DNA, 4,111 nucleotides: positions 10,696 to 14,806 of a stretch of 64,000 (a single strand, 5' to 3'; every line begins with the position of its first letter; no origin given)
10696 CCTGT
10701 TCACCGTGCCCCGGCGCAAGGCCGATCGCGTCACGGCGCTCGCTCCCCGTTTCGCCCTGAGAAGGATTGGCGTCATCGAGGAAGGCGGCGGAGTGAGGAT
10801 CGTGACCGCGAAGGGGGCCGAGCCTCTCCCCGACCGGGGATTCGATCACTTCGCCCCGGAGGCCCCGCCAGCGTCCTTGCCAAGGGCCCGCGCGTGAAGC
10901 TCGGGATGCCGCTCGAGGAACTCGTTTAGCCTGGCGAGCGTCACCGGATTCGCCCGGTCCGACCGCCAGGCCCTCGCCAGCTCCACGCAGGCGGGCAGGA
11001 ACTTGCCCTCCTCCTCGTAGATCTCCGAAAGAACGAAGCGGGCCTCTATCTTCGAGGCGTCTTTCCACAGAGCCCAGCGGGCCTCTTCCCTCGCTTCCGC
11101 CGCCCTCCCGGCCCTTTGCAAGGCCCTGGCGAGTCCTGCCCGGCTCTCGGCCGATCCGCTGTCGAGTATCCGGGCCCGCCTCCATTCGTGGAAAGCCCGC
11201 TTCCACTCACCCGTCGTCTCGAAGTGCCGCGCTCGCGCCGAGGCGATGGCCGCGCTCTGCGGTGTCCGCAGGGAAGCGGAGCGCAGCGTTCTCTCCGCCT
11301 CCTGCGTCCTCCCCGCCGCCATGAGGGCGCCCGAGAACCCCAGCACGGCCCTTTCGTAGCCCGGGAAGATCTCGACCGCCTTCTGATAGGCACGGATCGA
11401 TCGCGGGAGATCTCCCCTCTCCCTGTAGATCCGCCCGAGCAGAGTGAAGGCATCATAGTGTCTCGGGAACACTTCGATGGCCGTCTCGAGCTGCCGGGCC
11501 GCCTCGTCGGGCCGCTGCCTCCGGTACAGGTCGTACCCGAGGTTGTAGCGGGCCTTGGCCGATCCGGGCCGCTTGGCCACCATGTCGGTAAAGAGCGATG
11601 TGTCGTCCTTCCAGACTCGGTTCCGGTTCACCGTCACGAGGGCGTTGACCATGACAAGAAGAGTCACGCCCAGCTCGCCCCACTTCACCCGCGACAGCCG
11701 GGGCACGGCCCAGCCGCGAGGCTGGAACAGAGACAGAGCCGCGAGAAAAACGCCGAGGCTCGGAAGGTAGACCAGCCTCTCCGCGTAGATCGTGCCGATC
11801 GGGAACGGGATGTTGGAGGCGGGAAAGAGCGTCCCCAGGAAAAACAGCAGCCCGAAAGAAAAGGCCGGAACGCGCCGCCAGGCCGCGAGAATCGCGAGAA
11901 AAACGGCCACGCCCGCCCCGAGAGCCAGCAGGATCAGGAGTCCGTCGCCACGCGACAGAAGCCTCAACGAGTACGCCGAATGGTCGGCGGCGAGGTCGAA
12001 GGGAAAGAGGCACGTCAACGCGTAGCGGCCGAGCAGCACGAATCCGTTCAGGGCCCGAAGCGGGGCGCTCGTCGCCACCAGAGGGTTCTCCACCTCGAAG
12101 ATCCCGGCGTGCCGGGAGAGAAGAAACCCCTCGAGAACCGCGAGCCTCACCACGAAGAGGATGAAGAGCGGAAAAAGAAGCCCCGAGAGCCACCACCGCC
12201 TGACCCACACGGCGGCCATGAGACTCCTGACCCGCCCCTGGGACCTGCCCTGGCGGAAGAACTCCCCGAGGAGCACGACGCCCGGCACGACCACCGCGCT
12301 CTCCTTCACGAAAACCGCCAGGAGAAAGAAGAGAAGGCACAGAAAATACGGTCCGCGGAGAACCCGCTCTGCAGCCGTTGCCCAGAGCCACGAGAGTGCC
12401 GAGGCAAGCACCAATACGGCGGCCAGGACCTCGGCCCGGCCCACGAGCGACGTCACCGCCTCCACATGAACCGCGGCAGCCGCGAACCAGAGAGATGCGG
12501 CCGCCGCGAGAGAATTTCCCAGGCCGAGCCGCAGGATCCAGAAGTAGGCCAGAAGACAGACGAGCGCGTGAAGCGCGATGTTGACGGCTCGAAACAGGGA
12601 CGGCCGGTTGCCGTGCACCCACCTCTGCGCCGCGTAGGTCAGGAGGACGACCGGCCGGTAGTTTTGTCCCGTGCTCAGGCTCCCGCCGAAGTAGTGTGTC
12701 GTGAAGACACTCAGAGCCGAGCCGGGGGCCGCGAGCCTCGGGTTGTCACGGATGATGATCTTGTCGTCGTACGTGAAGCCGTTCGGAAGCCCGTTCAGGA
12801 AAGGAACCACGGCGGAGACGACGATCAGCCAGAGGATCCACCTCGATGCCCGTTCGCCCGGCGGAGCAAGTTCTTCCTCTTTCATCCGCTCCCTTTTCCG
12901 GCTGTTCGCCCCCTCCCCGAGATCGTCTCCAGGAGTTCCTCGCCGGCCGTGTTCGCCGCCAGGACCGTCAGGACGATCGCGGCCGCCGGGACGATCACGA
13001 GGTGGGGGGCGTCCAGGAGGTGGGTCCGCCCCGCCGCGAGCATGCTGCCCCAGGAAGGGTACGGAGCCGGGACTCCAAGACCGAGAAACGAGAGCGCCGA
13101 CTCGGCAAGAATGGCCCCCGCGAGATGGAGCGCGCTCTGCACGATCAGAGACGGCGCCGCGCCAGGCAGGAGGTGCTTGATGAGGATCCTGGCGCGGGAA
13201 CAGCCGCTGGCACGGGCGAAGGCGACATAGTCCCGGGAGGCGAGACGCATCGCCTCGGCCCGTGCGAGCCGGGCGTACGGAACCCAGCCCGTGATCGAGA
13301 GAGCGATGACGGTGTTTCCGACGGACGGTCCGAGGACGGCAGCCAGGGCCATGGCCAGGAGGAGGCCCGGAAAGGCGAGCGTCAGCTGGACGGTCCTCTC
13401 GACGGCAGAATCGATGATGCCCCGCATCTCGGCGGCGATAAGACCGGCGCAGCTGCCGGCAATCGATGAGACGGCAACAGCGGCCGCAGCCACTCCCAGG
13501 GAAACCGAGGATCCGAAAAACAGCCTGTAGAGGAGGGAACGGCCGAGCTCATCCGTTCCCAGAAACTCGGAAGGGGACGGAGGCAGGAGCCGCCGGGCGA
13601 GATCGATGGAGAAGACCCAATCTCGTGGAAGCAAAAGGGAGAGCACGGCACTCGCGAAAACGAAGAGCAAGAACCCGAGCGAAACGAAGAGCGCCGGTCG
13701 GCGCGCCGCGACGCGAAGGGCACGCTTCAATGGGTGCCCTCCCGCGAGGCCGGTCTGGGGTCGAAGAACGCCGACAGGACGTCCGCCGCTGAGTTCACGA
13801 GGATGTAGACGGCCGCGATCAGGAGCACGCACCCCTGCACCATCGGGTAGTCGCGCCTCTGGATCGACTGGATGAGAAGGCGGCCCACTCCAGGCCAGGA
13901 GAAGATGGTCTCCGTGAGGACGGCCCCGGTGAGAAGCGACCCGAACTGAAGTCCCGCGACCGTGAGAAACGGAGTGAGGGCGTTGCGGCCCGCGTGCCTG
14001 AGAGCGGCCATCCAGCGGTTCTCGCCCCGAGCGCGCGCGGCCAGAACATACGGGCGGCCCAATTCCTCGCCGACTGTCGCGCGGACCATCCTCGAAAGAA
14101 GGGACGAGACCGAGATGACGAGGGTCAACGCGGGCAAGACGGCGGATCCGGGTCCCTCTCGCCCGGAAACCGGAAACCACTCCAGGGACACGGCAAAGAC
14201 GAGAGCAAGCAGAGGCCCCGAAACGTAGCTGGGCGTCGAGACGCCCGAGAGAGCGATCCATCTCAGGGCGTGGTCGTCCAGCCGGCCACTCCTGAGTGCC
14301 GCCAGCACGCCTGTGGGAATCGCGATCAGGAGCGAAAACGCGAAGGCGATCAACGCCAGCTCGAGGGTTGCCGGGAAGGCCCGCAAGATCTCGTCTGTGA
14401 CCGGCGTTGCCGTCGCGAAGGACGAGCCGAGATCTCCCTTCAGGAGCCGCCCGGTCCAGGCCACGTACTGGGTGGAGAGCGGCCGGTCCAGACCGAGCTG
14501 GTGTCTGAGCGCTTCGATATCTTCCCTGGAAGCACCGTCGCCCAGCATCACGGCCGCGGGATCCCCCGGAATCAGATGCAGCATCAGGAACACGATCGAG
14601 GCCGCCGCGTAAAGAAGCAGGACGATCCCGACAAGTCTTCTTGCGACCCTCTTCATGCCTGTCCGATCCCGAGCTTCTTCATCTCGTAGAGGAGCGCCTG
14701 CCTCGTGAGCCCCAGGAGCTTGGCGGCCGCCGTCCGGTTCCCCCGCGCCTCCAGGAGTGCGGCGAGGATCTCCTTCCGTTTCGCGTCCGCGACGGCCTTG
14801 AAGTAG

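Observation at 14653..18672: Giant sigma-54 activator with an expandable in-frame (GAPTTA)n repeat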

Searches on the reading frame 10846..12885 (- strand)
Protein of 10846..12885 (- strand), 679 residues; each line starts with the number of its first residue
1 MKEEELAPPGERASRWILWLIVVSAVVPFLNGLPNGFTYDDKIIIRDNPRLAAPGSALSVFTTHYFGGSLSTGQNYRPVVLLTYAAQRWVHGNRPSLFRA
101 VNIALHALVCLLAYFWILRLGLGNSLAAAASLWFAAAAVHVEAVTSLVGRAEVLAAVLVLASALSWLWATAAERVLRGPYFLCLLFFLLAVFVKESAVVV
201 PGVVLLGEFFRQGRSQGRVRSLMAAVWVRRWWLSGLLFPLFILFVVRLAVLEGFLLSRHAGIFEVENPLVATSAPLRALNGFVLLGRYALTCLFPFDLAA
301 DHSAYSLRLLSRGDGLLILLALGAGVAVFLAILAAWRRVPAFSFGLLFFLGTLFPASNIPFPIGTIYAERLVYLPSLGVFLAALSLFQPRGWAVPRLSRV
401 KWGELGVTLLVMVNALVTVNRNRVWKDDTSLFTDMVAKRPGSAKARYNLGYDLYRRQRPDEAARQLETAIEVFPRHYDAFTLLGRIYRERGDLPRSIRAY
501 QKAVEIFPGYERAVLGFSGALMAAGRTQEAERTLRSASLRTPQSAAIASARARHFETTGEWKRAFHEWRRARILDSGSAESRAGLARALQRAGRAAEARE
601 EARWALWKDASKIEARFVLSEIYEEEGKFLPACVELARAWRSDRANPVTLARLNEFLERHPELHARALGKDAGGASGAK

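Call 23: search_protein_families(library=pfam, proteins=[window:10846-12885:-], max_evalue=0.001)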
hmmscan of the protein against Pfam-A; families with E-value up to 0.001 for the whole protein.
window:10846-12885:- (679 aa): 14 families
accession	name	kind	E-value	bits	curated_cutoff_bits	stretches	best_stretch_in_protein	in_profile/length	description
PF14559.12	TPR_19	-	3.9e-21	75.6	25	1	489-553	3-67/68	Tetratricopeptide repeat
PF13432.12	TPR_16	-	4.8e-14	52.9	32.7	1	447-510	1-64/65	Tetratricopeptide repeat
PF07719.23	TPR_2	-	9.2e-14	50.8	27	2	479-509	3-33/34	Tetratricopeptide repeat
PF13424.12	TPR_12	-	5.7e-11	42.9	30.1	1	443-507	3-75/77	Tetratricopeptide repeat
PF00515.34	TPR_1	-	1e-10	41.4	27.8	1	478-510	2-34/34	Tetratricopeptide repeat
PF13431.12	TPR_17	-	7.4e-10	38.8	24.4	0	467-496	3-32/34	Tetratricopeptide repeat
PF13428.12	TPR_14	-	2.4e-09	37.4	23.5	0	444-486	2-44/44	Tetratricopeptide repeat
PF23914.1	TPR_CcmH_CycH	-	1.4e-08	35.1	42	1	471-571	44-147/158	Cytochrome c-type biogenesis protein H TPR domain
PF13374.12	TPR_10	-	8.4e-08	32.4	27.5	0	443-472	2-31/42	Tetratricopeptide repeat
PF13414.12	TPR_11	-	1.1e-06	28.6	26.8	1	484-508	1-25/42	TPR repeat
PF07721.20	TPR_4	-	1.9e-06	28.4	27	0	445-467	3-25/26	Tetratricopeptide repeat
PF13181.12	TPR_8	-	6.8e-06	26.3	25.7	0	478-508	2-32/34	Tetratricopeptide repeat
PF13174.12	TPR_6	-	9.9e-06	26.3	26.3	0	478-509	1-32/33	Tetratricopeptide repeat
PF12895.13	ANAPC3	-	0.00028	21.6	27.2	0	435-487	15-66/82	Anaphase-promoting complex, cyclosome, subunit 3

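Call 108: search_solved_structures(query=window:10849-12885:-, max_evalue=1)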
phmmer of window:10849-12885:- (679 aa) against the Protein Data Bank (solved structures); distinct sequences matched with E-value up to 1: 137 (the best 60 are shown).
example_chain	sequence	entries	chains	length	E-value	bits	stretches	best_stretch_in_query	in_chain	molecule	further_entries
9qhb_A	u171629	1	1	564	3.2e-54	187.5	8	440-513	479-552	Engineered tetratricopeptide repeat protein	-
8bu0_A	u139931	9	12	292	1.1e-32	116.3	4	440-512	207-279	Consensus tetratricopeptide repeat protein | Crystal structure of an 8-repeat consensus TPR superhelix with Zinc. | Monomer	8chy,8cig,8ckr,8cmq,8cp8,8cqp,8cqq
9qhc_A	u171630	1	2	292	3.5e-29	104.7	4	440-508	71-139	Engineered tetratricopeptide repeat protein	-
7ntf_A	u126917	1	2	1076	1.3e-26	96.2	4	466-537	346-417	Isoform 1 of UDP-N-acetylglucosamine--peptide N-acetylglucosaminyltransferase 110 kDa subu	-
7yea_A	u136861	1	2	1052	1.4e-26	96.1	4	467-539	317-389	UDP-N-acetylglucosamine--peptide N-acetylglucosaminyltransferase 110 kDa subunit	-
7yeh_B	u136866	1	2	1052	1.4e-26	96.1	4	467-539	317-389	UDP-N-acetylglucosamine--peptide N-acetylglucosaminyltransferase 110 kDa subunit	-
7obi_A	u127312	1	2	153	1.3e-23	86.3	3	440-514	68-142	CTPR-rv4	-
1w3b_A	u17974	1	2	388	3e-23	85.1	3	467-542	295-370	UDP-N-ACETYLGLUCOSAMINE--PEPTIDE N-ACETYLGLUCOSAMINYLTRANSFERASE 110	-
6eou_A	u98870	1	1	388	6e-23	84.1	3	466-542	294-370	UDP-N-acetylglucosamine--peptide N-acetylglucosaminyltransferase 110 kDa subunit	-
7y4i_A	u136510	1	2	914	7e-19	70.7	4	440-525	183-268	Probable UDP-N-acetylglucosamine--peptide N-acetylglucosaminyltransferase SPINDLY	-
8dtf_A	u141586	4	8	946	8.4e-19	70.4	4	440-525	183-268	Probable UDP-N-acetylglucosamine--peptide N-acetylglucosaminyltransferase SPINDLY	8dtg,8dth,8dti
8ch0_A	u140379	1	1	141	1.4e-17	66.4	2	441-508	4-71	Consensus tetratricopeptide repeat protein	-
1na0_A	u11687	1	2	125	1.9e-17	65.9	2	440-516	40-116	designed protein CTPR3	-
2fo7_A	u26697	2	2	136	5.1e-16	61.2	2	440-508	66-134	SYNTHETIC CONSENSUS TPR PROTEIN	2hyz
2wqh_A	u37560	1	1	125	2e-14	56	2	440-510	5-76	CTPR3Y3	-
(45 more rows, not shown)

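Call 109: search_protein_families(library=ncbifam, proteins=[window:10849-12885:-], max_evalue=0.01)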
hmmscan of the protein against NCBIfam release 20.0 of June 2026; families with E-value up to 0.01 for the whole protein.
window:10849-12885:- (679 aa): 14 families
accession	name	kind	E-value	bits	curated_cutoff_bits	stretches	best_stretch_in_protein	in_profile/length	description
TIGR02917.1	PEP_TPR_lipo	equivalog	4.4e-17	61.3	312.2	1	434-650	592-807/899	XrtA/PEP-CTERM system TPR-repeat protein PrsT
TIGR02521.1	type_IV_pilW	equivalog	2.2e-13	50.3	154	1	441-508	29-96/234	type IV pilus biogenesis/stability protein PilW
NF040959.1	MamA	equivalog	4.9e-09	35.9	200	1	427-509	89-171/204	magnetosome protein MamA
TIGR03939.1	PGA_TPR_OMP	equivalog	5.2e-09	34.9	366.65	1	453-606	63-215/800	poly-beta-1,6 N-acetyl-D-glucosamine export porin PgaA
NF033920.0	C39_PA2778_fam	equivalog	7.8e-08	32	150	1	451-538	164-251/255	PA2778 family cysteine peptidase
NF008757.0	PRK11788.1-5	equivalog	5.1e-06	25.9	363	1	444-644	36-245/388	lipopolysaccharide assembly protein LapB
NF033762.1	social_mot_Tgl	equivalog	7.4e-06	25.5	225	1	433-536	128-229/252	social motility TPR repeat lipoprotein Tgl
NF033758.1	gliding_GltE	equivalog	2.9e-05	23.2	225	1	440-546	83-189/411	adventurous gliding motility TPR repeat lipoprotein GltE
TIGR02795.1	tol_pal_ybgF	equivalog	6.2e-05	23.6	90.1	1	438-514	34-113/119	tol-pal system protein YbgF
TIGR02552.1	LcrH_SycD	equivalog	0.00013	21.7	104.8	0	446-544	21-119/136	SycD/LcrH family type III secretion system chaperone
NF007468.0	PRK10049.1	equivalog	0.00046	18.5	1043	1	542-659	100-214/817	poly-beta-1,6 N-acetyl-D-glucosamine export porin PgaA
NF007302.0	PRK09782.1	equivalog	0.0013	16.8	1223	1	454-570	590-705/990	phage receptor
NF008755.0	PRK11788.1-3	equivalog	0.0018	17.7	430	1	447-638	40-239/388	lipopolysaccharide assembly protein LapB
NF047371.1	FlcA_CTERM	equivalog_domain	0.0019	16.7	300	1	427-510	331-425/646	periplasmic flagellar collar protein FlcA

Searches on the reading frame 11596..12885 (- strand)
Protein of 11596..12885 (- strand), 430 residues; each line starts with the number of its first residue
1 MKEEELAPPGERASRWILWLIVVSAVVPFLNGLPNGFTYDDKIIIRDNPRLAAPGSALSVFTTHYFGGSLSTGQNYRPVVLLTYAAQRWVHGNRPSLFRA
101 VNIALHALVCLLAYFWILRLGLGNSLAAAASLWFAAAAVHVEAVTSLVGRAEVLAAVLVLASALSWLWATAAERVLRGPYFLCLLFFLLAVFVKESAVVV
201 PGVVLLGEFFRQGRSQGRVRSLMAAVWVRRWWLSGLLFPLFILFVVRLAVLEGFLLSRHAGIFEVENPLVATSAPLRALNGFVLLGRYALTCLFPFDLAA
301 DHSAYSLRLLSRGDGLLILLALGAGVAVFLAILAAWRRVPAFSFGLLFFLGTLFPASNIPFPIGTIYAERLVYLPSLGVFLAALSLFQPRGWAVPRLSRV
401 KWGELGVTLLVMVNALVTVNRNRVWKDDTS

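Call 94: search_protein_families(library=pfam, proteins=[window:11596-12885:-], max_evalue=10)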
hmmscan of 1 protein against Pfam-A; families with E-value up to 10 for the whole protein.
window:11596-12885:- (430 aa): 0 families

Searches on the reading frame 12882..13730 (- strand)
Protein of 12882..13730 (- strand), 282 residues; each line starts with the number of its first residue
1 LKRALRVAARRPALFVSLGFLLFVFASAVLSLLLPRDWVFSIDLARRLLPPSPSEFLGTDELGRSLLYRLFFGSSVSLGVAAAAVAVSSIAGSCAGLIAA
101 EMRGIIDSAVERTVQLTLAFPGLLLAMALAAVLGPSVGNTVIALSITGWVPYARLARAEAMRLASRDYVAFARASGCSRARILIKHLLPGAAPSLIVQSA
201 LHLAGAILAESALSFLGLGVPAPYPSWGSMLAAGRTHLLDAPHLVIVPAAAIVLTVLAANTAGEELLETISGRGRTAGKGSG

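Call 23: search_protein_families(library=pfam, proteins=[window:12882-13730:-], max_evalue=0.001)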
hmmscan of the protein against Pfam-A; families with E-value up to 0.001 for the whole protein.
window:12882-13730:- (282 aa): 1 family
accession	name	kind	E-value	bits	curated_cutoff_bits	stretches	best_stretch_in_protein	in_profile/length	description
PF00528.27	BPD_transp_1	-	9.5e-29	100.9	26.4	1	92-261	1-169/184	Binding-protein-dependent transport system inner membrane component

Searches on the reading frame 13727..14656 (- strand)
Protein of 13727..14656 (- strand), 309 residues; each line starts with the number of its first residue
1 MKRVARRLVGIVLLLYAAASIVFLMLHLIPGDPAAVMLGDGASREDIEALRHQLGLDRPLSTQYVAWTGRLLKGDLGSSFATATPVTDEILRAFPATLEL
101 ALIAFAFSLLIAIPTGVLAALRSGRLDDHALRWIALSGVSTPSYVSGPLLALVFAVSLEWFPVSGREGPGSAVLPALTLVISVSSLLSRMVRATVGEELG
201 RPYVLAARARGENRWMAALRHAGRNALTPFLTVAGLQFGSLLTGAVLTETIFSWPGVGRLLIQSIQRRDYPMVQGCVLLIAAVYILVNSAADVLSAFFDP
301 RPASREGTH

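Call 23: search_protein_families(library=pfam, proteins=[window:13727-14656:-], max_evalue=0.001)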
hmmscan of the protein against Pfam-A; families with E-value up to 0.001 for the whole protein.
window:13727-14656:- (309 aa): 2 families
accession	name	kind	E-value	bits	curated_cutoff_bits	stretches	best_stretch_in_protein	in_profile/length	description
PF00528.27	BPD_transp_1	-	9.7e-37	126.9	26.4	1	112-301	1-181/184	Binding-protein-dependent transport system inner membrane component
PF19300.4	BPD_transp_1_N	-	2.6e-16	60.2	23.8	1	4-101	5-114/114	Binding-prot-dependent transport system membrane comp, N-term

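Call 109: search_protein_families(library=ncbifam, proteins=[window:13727-14656:-], max_evalue=0.01)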
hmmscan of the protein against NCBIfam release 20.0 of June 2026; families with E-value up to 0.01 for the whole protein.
window:13727-14656:- (309 aa): 21 families
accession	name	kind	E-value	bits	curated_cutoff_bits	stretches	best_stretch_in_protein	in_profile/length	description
NF045470.1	Opp2B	equivalog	3.9e-96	321.8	350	1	7-301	1-298/300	nickel ABC transporter permease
TIGR02789.1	nickel_nikB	equivalog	1.8e-81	274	447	1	4-309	5-313/314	nickel ABC transporter permease subunit NikB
NF045469.1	Opp1B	equivalog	2.2e-81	273.7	380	1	4-301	5-305/307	nickel/cobalt ABC transporter permease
NF007677.0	PRK10352.1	equivalog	5.7e-77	258.9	433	1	3-307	4-311/314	nickel ABC transporter permease subunit NikB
NF011661.0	PRK15081.1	equivalog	3.2e-75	253.5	463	1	4-300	5-301/306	glutathione ABC transporter permease GsiC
NF008161.0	PRK10914.1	equivalog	1.3e-69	234.9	590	2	173-301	206-334/339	dipeptide ABC transporter permease DppB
NF045471.1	Opp3B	equivalog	4.2e-62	210.3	480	1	2-301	3-301/308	oligopeptide ABC transporter permease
NF045472.1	Opp4B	equivalog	7.6e-59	199.6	450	1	2-301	3-317/319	oligopeptide ABC transporter permease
NF007008.0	PRK09471.1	equivalog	1.5e-53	182.2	388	1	2-301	3-303/306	oligopeptide ABC transporter permease OppB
NF011690.0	PRK15110.1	equivalog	8.2e-49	166.8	432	2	173-300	184-311/321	putrescine export ABC transporter permease SapB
NF043081.1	MMSYN1_0165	equivalog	4.2e-26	91.9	350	1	67-301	150-383/388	oligopeptide ABC transporter permease OppB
NF011712.0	PRK15133.1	subfamily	1.2e-24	87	445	1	41-301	80-358/364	microcin C ABC transporter permease YejB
NF045474.1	Opp2C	equivalog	3.3e-08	33.4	300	1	96-258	41-184/236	nickel transporter permease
TIGR02790.1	nickel_nikC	equivalog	8.7e-08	32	358.45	1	93-242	60-194/258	nickel ABC transporter permease subunit NikC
NF007738.0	PRK10417.1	equivalog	5.9e-05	22.7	335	1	92-242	69-204/277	nickel ABC transporter permease subunit NikC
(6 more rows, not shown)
